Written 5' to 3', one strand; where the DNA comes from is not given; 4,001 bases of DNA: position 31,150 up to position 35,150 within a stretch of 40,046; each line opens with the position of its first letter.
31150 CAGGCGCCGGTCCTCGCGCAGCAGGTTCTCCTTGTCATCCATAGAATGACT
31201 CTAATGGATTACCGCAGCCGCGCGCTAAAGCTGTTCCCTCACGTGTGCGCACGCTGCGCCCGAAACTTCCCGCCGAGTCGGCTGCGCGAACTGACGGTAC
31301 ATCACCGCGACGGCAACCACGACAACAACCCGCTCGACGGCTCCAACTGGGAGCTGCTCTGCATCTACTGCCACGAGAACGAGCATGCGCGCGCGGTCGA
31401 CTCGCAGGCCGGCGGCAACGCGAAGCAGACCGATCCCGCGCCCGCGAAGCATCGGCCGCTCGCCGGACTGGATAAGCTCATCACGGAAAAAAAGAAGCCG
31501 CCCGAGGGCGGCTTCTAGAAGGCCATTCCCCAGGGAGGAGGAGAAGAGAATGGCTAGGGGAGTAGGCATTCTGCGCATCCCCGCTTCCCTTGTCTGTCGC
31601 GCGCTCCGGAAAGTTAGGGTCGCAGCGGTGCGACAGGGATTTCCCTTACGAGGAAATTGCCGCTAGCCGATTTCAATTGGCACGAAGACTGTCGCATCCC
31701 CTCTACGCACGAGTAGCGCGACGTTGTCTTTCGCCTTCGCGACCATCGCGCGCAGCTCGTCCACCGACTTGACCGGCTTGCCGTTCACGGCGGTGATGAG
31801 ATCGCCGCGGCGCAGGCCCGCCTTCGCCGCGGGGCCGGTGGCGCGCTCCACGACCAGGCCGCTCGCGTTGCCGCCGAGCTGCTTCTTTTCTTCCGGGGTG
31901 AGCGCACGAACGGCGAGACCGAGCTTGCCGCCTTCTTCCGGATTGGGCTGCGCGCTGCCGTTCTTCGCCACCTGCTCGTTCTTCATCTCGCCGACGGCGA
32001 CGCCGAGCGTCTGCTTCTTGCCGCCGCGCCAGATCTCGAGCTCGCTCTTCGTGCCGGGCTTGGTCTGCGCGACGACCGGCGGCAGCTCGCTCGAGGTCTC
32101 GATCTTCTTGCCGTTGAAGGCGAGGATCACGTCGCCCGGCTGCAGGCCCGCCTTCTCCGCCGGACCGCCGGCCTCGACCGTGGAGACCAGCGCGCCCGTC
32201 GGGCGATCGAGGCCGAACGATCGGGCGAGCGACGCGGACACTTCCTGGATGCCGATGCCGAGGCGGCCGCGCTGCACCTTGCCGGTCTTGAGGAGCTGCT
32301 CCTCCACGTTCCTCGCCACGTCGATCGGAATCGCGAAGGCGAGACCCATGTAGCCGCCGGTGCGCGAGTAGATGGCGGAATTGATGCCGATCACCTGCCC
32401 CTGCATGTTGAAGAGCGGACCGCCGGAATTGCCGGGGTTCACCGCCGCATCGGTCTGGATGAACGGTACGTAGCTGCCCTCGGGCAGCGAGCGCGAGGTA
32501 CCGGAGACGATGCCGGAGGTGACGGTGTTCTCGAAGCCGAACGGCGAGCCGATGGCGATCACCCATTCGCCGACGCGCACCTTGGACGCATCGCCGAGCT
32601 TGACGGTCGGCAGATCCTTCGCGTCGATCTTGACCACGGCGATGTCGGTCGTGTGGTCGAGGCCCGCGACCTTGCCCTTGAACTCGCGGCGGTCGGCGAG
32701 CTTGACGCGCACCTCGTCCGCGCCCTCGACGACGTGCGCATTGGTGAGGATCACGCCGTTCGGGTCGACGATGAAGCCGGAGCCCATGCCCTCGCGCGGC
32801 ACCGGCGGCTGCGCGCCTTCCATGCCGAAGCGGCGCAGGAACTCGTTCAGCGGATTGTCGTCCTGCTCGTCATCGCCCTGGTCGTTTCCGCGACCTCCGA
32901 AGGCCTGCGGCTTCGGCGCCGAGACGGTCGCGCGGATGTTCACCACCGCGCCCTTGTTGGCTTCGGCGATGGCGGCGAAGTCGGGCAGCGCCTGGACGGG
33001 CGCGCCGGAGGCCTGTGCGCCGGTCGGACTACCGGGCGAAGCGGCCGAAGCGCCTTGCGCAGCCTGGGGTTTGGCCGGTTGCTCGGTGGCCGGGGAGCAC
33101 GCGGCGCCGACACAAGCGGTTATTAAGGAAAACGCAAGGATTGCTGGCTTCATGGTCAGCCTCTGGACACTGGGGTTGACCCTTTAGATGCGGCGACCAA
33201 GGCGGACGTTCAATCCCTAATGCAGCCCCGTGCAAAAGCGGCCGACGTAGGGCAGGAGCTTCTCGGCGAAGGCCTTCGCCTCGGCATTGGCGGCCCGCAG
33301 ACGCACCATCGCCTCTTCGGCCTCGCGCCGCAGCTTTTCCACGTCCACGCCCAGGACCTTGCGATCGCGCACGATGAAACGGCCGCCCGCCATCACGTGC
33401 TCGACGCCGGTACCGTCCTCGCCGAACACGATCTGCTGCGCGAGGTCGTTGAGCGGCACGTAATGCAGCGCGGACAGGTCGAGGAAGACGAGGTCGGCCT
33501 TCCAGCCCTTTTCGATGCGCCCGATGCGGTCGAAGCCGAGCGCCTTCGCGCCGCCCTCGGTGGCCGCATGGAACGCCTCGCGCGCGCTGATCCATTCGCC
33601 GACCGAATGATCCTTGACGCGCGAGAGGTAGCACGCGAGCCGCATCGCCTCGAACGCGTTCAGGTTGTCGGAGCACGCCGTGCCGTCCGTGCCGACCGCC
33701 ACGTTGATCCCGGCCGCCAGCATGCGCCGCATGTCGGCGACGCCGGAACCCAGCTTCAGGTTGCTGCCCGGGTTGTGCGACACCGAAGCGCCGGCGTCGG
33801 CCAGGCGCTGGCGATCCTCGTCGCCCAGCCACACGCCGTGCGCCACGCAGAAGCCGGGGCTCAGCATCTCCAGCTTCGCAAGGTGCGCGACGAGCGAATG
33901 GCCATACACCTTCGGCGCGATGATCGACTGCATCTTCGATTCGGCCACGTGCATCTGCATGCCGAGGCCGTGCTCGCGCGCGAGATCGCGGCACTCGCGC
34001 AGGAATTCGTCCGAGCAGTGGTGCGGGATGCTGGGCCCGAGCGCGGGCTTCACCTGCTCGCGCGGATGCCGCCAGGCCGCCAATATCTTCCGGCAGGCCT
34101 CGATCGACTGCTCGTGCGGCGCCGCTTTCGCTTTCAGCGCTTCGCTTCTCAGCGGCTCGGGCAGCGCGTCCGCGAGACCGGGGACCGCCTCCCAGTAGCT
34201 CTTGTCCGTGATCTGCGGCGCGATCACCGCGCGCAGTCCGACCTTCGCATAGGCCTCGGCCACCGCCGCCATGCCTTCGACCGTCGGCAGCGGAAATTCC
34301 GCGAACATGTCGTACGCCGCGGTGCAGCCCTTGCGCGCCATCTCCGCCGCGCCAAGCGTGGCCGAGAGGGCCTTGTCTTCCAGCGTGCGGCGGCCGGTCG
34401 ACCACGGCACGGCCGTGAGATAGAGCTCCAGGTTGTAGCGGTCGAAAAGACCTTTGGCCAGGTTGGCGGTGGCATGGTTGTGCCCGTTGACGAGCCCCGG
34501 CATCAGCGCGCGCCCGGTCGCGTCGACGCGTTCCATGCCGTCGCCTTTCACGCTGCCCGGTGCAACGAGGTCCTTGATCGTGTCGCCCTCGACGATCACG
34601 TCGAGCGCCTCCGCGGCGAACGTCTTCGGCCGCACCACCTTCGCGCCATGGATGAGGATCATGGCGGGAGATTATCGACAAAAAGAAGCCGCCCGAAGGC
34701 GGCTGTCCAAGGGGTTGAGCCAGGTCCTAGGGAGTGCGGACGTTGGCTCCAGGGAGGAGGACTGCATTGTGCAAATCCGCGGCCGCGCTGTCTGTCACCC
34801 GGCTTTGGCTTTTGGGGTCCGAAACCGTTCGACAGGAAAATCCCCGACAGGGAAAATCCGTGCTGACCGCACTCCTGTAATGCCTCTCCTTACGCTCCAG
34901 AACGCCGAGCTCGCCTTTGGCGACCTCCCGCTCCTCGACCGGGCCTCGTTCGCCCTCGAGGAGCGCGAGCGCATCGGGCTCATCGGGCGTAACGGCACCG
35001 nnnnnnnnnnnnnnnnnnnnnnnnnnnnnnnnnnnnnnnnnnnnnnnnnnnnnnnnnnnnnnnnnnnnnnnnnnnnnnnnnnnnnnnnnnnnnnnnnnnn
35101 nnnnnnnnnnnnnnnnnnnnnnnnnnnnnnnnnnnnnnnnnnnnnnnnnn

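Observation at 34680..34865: Second copy of the CU-rich element fills the amidohydrolase/uup divergent intergenic region, with a near-identical terminator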

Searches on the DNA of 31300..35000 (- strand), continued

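Call 85: search_with_rna_model(model_id=R1, sources=[L043, L044, L045, L046, L047, L048, L049, L050, L051, L052, L053, L054, L055, L056, L057, L058, L059, L060, L061, L062, L063, L064, L065, L066, L067, L068, L069, L070, L071, L072, L073, L074, L075, L076, L077, L078, L079, L080, L081, L082, L083, L084, L085, L086, L087, L088, L089, L090, L091, L092, L093, L094, L095, L096, L097, L098, L099, L100, L101, L102, L103, L104, L105, L106, L107, L108, L109, L110, L111, L112, L113, L114, L115, L116, L117, L118, L119, L120, L121, L122, L123, L124, L125, L126, L127, L128, L129, L130, L131, L132, L133, L134, L135, L136, L137, L138, L139, L140, L141, L142], max_evalue=0.001)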
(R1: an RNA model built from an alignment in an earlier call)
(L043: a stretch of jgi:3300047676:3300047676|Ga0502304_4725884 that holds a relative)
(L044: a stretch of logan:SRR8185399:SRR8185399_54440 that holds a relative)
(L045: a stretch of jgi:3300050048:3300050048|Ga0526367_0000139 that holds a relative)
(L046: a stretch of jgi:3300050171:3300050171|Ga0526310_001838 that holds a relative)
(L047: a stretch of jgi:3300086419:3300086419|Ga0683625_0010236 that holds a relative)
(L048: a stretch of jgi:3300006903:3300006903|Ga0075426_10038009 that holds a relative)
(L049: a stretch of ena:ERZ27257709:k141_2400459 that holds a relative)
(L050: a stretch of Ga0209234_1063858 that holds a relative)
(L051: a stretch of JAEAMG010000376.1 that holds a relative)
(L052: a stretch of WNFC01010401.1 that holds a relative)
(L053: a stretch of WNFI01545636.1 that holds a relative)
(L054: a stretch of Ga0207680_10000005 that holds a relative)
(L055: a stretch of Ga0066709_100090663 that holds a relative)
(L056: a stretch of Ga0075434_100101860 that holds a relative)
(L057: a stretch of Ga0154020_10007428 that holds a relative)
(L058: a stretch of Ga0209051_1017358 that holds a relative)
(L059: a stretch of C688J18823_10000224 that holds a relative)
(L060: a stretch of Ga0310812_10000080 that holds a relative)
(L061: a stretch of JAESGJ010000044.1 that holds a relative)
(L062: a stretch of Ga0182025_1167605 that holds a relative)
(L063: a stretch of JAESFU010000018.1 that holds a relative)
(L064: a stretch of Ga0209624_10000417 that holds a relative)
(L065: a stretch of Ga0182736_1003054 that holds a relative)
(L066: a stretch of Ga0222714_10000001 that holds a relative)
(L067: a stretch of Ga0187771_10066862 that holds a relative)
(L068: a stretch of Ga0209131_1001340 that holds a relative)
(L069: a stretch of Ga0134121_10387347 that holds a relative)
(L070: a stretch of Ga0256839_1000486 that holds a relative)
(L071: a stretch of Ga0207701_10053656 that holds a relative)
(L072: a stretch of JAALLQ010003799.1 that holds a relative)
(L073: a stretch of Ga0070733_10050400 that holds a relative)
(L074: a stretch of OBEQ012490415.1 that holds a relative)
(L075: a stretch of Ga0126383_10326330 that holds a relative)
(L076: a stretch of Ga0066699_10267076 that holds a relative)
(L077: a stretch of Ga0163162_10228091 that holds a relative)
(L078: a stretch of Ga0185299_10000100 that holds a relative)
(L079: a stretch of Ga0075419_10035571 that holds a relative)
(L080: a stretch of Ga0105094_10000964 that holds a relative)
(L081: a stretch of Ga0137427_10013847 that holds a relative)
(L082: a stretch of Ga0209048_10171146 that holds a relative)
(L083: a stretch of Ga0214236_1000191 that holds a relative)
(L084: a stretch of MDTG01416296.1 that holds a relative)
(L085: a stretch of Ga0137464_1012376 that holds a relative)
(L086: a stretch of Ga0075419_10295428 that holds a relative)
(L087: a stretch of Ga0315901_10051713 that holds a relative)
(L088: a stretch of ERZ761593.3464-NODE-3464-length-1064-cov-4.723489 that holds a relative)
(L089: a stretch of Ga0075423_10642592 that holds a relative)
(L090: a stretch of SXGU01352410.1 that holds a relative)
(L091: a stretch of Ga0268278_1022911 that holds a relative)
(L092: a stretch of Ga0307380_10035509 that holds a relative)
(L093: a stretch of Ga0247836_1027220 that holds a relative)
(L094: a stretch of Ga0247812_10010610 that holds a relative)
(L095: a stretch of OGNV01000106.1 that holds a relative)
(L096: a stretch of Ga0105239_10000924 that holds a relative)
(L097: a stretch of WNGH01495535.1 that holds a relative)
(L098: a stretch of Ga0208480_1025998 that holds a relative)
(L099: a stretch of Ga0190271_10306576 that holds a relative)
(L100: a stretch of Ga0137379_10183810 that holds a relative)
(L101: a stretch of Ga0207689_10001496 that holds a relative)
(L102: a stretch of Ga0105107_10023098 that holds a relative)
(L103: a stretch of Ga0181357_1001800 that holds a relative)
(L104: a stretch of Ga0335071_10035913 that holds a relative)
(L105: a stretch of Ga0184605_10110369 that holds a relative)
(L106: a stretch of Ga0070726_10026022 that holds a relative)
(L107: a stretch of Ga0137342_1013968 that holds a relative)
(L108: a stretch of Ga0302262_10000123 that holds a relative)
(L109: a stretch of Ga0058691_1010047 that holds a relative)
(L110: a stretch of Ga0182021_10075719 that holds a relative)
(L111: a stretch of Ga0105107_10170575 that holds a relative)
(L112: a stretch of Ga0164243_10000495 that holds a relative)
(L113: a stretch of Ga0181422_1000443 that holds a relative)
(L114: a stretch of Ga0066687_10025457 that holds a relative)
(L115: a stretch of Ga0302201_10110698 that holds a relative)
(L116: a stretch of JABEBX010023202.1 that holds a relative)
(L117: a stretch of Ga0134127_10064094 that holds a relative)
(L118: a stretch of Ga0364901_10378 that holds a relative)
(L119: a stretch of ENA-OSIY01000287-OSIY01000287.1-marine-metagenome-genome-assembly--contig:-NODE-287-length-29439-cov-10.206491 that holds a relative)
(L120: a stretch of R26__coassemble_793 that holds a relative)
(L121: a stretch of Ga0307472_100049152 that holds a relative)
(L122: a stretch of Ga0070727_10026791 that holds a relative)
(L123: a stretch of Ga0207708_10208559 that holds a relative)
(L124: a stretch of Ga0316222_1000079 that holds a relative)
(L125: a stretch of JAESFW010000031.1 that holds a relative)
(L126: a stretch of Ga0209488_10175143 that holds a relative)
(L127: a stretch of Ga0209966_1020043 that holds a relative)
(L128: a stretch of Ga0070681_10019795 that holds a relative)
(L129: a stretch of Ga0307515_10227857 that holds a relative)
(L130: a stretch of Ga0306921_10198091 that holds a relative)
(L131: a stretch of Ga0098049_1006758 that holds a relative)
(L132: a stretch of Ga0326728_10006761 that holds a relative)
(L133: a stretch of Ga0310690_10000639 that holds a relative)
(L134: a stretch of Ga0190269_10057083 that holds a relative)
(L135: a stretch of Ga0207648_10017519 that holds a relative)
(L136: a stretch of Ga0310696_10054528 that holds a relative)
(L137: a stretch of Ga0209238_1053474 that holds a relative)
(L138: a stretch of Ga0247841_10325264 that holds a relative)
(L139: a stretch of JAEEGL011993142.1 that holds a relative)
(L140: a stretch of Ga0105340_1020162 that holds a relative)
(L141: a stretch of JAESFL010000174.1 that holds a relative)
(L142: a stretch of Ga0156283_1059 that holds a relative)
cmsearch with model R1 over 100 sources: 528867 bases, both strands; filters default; matches with E-value up to 0.001: 93.
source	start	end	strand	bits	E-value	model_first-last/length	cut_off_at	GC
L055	843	926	-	101.6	5e-23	1-84/84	no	0.6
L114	2097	2179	+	100.3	1e-22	1-84/84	no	0.61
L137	1017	1099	+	100.3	1e-22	1-84/84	no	0.61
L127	208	292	+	100.3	1e-22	1-84/84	no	0.6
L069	707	789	+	99.4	1.8e-22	1-84/84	no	0.59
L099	1068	1152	-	99.1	2.1e-22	1-84/84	no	0.61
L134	1649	1733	-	99.1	2.1e-22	1-84/84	no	0.61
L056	299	382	-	98.2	3.6e-22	1-84/84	no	0.61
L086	480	563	-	97.2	6.3e-22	1-84/84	no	0.63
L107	68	152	-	97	7.3e-22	1-84/84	no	0.65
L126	511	594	+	96.8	7.9e-22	1-84/84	no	0.52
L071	2692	2776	+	96.4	1e-21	1-84/84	no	0.61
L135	5933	6017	-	96.4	1e-21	1-84/84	no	0.61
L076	359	440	+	96.1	1.2e-21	1-84/84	no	0.57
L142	10755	10838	+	95.8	1.5e-21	1-84/84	no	0.61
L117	2139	2222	-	94.8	2.5e-21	1-84/84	no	0.6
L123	1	84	-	94.8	2.5e-21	1-84/84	no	0.6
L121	406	485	-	92.6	9.4e-21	1-84/84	no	0.62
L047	1043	1122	+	92.5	9.9e-21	1-84/84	no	0.6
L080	2477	2562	+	91.3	1.9e-20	1-84/84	no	0.59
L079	279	363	-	91.1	2.2e-20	1-84/84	no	0.58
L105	842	925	+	89.5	5.7e-20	1-84/84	no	0.62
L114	2248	2330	+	89.2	6.8e-20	1-84/84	no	0.64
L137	1170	1252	+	89.2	6.8e-20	1-84/84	no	0.64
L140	1543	1627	+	89.2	6.9e-20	1-84/84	no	0.6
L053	782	862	-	88.3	1.1e-19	1-84/84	no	0.65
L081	1332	1416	+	87.7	1.7e-19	1-84/84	no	0.62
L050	1081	1165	-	87.2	2.2e-19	1-84/84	no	0.58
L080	625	709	+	86.4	3.5e-19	1-84/84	no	0.52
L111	1401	1484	-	85.6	5.5e-19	1-84/84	no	0.62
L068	3878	3957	+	85.6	5.6e-19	1-84/84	no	0.57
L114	2415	2502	+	85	7.9e-19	1-84/84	no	0.6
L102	2674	2756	-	85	8.1e-19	1-84/84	no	0.55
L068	1564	1647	+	84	1.4e-18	1-84/84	no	0.63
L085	1089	1171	+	83.8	1.6e-18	1-84/84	no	0.61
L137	1336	1423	+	82.8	2.9e-18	1-84/84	no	0.64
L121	223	301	-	82.7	3e-18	1-84/84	no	0.59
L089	714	795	+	82.3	3.9e-18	1-84/84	no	0.65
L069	858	941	+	79.7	1.8e-17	1-84/84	no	0.63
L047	3530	3613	+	78.5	3.6e-17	1-84/84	no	0.68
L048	1922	2005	+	78.5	3.6e-17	1-84/84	no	0.68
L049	1931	2014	+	78.5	3.6e-17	1-84/84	no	0.68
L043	5876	5959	+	77.8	5.4e-17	1-84/84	no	0.65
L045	292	374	+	77.4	6.9e-17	1-84/84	no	0.63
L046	402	484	+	77.4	6.9e-17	1-84/84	no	0.63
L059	496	578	+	77.4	6.9e-17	1-84/84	no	0.63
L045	3488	3571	+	76.9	8.9e-17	1-84/84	no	0.54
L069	1027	1115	+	76.8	9.5e-17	1-84/84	no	0.58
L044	524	608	+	73.2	8e-16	1-84/84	no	0.64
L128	2174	2258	-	69.9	5.6e-15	1-84/84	no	0.69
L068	3684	3764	+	58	5.9e-12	1-84/84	no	0.59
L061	3608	3685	-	42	6.7e-08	1-84/84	no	0.6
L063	288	366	+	39.5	2.9e-07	1-84/84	no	0.58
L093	2058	2111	-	37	1.2e-06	1-84/84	no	0.57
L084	4450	4504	+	36.9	1.4e-06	1-84/84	no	0.56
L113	7410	7464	+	36.9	1.4e-06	1-84/84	no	0.56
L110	812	889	-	35.6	2.9e-06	1-84/84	no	0.58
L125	2213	2266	-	35.1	3.7e-06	1-84/84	no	0.67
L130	178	255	+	34.8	4.4e-06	1-84/84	no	0.54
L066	6682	6744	-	34.5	5.4e-06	1-84/84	no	0.54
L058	2552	2627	+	34.4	5.7e-06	1-84/84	no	0.7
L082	926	1012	-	33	1.3e-05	1-84/84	no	0.59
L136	1843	1901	-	32.9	1.4e-05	1-84/84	no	0.56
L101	7855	7920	-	32.4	1.9e-05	1-84/84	no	0.56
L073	262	329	+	31.6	2.8e-05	1-84/84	no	0.53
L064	11083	11150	+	31.5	3e-05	1-84/84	no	0.59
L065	10958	11025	-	31.1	3.9e-05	1-84/84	no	0.56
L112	699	790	-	31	4.1e-05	1-84/84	no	0.67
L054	9874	9955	-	30.9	4.3e-05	1-84/84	no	0.68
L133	1494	1551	-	29.7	8.7e-05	1-84/84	no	0.43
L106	637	718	-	29.7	8.8e-05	1-84/84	no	0.57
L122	2844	2925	-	29.7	8.8e-05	1-84/84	no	0.57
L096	6396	6499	+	29.6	9.4e-05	1-84/84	no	0.61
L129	1042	1106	+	29.4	0.0001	1-84/84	no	0.63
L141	3025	3082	-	29.3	0.00011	1-84/84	no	0.64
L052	523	580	+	29.2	0.00012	1-84/84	no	0.57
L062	1013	1067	-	29.1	0.00013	1-84/84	no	0.56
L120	6544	6623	-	29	0.00013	1-84/84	no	0.45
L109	2601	2657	-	28.8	0.00015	1-84/84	no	0.65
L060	2514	2581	+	28.1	0.00023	1-84/84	no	0.65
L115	380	451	+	27.7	0.00029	1-84/84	no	0.54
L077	76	141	+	27.7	0.00029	1-84/84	no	0.56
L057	8547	8601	-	27.6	0.00029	1-84/84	no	0.62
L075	254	337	+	27.5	0.00032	1-84/84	no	0.6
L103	8375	8438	+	27.2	0.00037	1-84/84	no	0.64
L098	1060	1114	-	27.2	0.00038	1-84/84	no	0.64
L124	11383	11445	-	27.2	0.00039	1-84/84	no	0.44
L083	10566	10628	-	27.2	0.00039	1-84/84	no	0.44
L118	824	886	-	27.2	0.00039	1-84/84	no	0.44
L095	829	881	-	27.1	0.0004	1-84/84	no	0.55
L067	2722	2790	+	27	0.00043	1-84/84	no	0.52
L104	348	397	+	26.5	0.00057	1-84/84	no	0.66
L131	1329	1376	-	25.6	0.00095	1-84/84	no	0.48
